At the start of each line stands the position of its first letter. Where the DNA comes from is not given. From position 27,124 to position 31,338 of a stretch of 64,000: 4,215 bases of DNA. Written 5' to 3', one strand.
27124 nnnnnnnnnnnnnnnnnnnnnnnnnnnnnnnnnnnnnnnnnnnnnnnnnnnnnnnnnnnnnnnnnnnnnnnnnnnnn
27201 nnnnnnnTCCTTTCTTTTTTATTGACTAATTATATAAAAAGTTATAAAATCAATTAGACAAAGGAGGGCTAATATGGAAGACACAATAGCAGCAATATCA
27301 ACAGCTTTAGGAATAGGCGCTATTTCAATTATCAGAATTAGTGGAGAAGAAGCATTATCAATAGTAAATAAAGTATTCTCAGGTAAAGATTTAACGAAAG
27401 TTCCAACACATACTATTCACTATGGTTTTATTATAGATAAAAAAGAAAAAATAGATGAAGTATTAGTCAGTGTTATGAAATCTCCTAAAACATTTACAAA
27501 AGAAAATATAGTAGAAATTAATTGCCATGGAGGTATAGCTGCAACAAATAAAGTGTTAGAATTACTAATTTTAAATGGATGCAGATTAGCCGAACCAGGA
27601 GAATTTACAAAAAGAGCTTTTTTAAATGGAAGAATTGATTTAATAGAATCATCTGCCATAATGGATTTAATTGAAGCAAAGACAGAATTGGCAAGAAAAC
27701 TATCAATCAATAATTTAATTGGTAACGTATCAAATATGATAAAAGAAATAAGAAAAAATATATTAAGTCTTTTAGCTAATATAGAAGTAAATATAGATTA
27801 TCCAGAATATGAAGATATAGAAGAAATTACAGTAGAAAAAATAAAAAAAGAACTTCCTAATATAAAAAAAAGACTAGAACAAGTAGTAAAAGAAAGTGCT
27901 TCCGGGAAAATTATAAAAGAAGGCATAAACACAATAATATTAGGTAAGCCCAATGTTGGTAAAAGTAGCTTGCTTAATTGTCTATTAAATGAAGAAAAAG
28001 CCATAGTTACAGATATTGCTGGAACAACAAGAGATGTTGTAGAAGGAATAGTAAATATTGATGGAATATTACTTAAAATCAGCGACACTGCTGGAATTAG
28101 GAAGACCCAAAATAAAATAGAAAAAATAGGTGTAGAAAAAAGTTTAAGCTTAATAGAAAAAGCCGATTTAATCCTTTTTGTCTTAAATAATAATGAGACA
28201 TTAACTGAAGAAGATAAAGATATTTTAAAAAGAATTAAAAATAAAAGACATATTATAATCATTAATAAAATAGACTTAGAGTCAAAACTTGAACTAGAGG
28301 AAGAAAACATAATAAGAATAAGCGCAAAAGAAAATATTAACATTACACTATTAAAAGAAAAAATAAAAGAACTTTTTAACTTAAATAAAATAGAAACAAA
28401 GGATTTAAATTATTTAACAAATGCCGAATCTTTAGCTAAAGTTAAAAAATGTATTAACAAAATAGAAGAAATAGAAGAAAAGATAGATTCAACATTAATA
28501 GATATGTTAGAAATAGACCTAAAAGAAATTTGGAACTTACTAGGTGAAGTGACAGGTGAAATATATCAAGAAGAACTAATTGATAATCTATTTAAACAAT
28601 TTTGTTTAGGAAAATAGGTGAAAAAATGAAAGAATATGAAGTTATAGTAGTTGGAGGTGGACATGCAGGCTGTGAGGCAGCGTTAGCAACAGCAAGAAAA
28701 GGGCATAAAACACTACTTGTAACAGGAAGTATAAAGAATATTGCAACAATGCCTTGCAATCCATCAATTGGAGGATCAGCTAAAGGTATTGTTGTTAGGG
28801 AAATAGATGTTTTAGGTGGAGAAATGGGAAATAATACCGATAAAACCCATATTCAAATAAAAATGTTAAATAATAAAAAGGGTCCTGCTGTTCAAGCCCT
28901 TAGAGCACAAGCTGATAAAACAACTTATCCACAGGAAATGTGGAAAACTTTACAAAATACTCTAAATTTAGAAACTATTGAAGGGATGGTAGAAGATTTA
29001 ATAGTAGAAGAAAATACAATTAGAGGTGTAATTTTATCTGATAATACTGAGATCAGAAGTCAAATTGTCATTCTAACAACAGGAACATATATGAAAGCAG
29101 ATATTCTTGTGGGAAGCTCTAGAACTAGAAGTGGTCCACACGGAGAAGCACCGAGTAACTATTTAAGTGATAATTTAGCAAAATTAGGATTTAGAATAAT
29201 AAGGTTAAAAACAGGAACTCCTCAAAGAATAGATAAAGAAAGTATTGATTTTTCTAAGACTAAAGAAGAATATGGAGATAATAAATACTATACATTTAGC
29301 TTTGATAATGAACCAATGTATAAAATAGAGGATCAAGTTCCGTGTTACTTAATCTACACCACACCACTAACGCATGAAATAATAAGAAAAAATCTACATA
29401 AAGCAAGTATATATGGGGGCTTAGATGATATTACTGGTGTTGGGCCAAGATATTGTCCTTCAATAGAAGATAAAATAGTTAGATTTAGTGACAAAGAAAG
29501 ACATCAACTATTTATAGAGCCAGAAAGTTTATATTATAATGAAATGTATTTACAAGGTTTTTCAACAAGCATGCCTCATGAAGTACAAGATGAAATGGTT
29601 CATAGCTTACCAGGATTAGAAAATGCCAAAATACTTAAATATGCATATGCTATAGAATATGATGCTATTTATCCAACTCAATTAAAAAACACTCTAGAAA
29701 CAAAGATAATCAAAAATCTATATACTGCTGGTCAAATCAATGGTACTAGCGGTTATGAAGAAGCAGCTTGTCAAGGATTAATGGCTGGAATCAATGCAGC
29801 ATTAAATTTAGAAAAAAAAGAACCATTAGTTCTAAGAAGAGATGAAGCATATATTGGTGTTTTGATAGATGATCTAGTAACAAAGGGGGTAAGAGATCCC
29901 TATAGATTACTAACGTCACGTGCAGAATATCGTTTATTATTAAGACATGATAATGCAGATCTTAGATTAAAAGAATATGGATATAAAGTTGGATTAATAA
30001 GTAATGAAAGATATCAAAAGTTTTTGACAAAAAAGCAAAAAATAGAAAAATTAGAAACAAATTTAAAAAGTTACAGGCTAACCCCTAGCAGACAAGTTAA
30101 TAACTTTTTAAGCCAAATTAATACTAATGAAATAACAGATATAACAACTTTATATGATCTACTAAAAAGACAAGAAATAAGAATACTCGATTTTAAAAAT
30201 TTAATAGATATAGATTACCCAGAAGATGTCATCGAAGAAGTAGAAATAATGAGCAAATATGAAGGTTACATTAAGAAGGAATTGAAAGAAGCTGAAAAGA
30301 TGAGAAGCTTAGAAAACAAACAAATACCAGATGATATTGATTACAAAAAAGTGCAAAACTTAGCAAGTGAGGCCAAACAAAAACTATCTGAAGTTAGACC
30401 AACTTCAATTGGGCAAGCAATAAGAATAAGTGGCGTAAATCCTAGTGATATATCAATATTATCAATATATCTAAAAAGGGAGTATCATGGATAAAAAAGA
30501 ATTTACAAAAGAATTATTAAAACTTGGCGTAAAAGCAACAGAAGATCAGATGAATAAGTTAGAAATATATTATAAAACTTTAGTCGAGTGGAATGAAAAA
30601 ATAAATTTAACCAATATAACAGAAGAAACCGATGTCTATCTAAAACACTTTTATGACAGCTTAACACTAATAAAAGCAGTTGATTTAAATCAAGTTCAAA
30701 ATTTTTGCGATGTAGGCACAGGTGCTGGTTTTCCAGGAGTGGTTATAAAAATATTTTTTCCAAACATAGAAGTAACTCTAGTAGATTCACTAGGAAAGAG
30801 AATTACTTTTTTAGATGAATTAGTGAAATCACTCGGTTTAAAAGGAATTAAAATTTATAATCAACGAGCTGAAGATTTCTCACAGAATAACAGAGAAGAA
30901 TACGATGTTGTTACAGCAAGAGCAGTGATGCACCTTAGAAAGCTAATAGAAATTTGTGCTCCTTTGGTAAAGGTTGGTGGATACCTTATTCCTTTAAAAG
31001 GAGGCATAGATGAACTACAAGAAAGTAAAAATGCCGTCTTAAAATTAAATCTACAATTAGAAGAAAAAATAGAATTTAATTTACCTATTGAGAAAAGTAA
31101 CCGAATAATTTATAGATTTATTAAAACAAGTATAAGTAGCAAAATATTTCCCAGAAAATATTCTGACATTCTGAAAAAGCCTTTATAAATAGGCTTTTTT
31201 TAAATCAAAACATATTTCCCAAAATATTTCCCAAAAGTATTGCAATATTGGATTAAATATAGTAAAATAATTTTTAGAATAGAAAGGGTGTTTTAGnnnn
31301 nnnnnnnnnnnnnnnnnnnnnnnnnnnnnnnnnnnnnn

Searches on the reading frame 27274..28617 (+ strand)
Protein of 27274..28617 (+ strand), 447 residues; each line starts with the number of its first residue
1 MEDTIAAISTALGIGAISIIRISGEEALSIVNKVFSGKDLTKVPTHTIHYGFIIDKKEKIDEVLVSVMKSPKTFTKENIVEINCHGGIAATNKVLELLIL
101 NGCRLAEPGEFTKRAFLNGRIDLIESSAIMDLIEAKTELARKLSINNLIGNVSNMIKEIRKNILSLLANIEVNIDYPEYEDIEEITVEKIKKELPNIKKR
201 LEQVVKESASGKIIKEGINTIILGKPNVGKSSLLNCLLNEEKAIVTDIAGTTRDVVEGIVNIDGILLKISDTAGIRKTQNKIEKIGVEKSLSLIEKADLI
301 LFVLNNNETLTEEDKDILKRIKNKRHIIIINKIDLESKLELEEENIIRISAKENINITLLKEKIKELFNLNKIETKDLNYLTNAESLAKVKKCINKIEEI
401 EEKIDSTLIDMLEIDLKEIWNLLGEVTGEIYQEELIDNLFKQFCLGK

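Call 65: search_protein_families(library=ncbifam, proteins=[window:27274-28617:+], max_evalue=0.00001)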
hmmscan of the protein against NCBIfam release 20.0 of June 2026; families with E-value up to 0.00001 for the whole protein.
window:27274-28617:+ (447 aa): 16 families
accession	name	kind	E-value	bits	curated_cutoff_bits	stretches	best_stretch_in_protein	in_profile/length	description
TIGR00450.1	mnmE_trmE_thdF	equivalog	1.8e-123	412.9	252.6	1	10-447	2-446/446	tRNA uridine-5-carboxymethylaminomethyl(34) synthesis GTPase MnmE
NF003661.0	PRK05291.1-3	equivalog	1.3e-110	370.9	380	1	2-447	3-448/448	tRNA uridine-5-carboxymethylaminomethyl(34) synthesis GTPase MnmE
TIGR03594.1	GTPase_EngA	equivalog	2.7e-34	118.9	306.7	1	199-381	158-361/432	ribosome biogenesis GTPase Der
NF000908.1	PRK00089.1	equivalog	4.2e-26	91.9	237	1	221-368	7-167/291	GTPase Era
NF002828.0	PRK03003.1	equivalog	7.4e-25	87.5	631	1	202-356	198-363/477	ribosome biogenesis GTPase Der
TIGR03918.1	GTP_HydF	equivalog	2.1e-24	86.1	325.55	1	221-380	11-179/392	[FeFe] hydrogenase H-cluster maturation GTPase HydF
TIGR00231.1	small_GTP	domain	2.2e-24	86.1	42.5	1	218-357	4-155/164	GTP-binding protein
NF007071.0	PRK09518.1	equivalog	2.3e-24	85.9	953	1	210-336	437-568/706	bifunctional cytidylate kinase/GTPase Der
TIGR00436.1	era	equivalog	1.1e-16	61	116.25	1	222-385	5-179/270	GTPase Era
TIGR03596.1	GTPase_YlqF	equivalog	3.1e-11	43.2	208.2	1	189-286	90-184/276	ribosome biogenesis GTPase YlqF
NF008956.1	PRK12299.1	equivalog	8.2e-09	34.9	300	1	222-361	163-300/327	GTPase ObgE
NF008955.0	PRK12297.1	equivalog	6.6e-08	31.9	406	1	222-402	164-357/429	GTPase ObgE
TIGR02729.1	Obg_CgtA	equivalog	1.4e-07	30.8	280.25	1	222-364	162-317/329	Obg family GTPase CgtA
TIGR00437.1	feoB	equivalog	7.8e-07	28.2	315.65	1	224-416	1-200/594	ferrous iron transport protein B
TIGR03597.1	GTPase_YqeH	equivalog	3.1e-06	26.6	297.4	1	215-310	153-252/361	ribosome biogenesis GTPase YqeH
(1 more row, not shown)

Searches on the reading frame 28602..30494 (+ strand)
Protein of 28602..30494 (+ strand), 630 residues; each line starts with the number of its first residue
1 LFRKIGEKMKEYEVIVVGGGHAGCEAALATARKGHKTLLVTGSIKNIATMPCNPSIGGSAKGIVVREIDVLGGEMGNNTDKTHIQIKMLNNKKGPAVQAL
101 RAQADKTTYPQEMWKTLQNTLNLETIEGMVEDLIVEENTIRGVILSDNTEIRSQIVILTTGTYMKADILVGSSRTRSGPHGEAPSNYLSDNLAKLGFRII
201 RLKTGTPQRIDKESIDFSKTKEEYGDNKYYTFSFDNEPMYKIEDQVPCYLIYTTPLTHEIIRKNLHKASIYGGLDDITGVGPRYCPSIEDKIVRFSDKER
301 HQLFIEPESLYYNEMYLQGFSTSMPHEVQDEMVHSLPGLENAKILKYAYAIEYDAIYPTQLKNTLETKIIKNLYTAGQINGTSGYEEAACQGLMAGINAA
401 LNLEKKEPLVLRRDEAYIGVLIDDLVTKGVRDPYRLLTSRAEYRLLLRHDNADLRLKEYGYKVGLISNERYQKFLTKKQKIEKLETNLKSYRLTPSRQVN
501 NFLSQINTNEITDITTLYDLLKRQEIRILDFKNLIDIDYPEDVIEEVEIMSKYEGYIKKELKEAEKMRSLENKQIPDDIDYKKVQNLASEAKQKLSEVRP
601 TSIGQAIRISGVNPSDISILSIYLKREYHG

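Call 65: search_protein_families(library=ncbifam, proteins=[window:28602-30494:+], max_evalue=0.00001)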
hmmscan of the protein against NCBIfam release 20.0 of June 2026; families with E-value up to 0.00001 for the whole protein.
window:28602-30494:+ (630 aa): 5 families
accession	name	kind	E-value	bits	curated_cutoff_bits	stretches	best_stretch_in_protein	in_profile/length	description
TIGR00136.1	mnmG_gidA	equivalog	1.8e-266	885.4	524.85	1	12-626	1-614/616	tRNA uridine-5-carboxymethylaminomethyl(34) synthesis enzyme MnmG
NF003739.0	PRK05335.1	equivalog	1.4e-22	80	262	1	317-428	278-389/441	methylenetetrahydrofolate--tRNA-(uracil(54)-C(5))-methyltransferase (FADH(2)-oxidizing) TrmFO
TIGR00137.1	gid_trmFO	equivalog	8.8e-19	67.6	428.65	1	317-428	275-386/433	FADH(2)-oxidizing methylenetetrahydrofolate--tRNA-(uracil(54)-C(5))-methyltransferase TrmFO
TIGR02032.1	GG-red-SF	subfamily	9.4e-07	28.8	158.8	1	12-163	1-148/297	geranylgeranyl reductase family protein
NF005691.0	PRK07494.1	equivalog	7.9e-06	24.7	459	0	7-43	4-40/404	UbiH/UbiF family hydroxylase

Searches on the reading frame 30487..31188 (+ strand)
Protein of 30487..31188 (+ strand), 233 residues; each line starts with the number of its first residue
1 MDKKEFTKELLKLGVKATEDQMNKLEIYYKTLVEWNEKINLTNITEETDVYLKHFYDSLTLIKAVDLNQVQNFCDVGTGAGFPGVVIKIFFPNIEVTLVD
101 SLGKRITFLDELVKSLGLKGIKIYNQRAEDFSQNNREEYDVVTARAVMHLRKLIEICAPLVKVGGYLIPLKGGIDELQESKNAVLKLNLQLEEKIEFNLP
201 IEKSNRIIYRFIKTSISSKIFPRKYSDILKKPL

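Call 65: search_protein_families(library=ncbifam, proteins=[window:30487-31188:+], max_evalue=0.00001)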
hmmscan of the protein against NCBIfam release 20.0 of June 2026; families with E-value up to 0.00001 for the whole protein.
window:30487-31188:+ (233 aa): 3 families
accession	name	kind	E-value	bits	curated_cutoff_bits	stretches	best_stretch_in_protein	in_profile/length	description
TIGR00138.1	rsmG_gidB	equivalog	4.2e-52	176.5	99.5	1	25-199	1-174/183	16S rRNA (guanine(527)-N(7))-methyltransferase RsmG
NF006138.0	PRK08287.1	equivalog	3.9e-07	30.1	210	1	62-168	24-128/189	decarboxylating cobalt-precorrin-6B (C(15))-methyltransferase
TIGR02469.1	CbiT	equivalog_domain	1.7e-06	28.3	78.3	1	61-168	11-119/124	precorrin-6Y C5,15-methyltransferase (decarboxylating) subunit CbiT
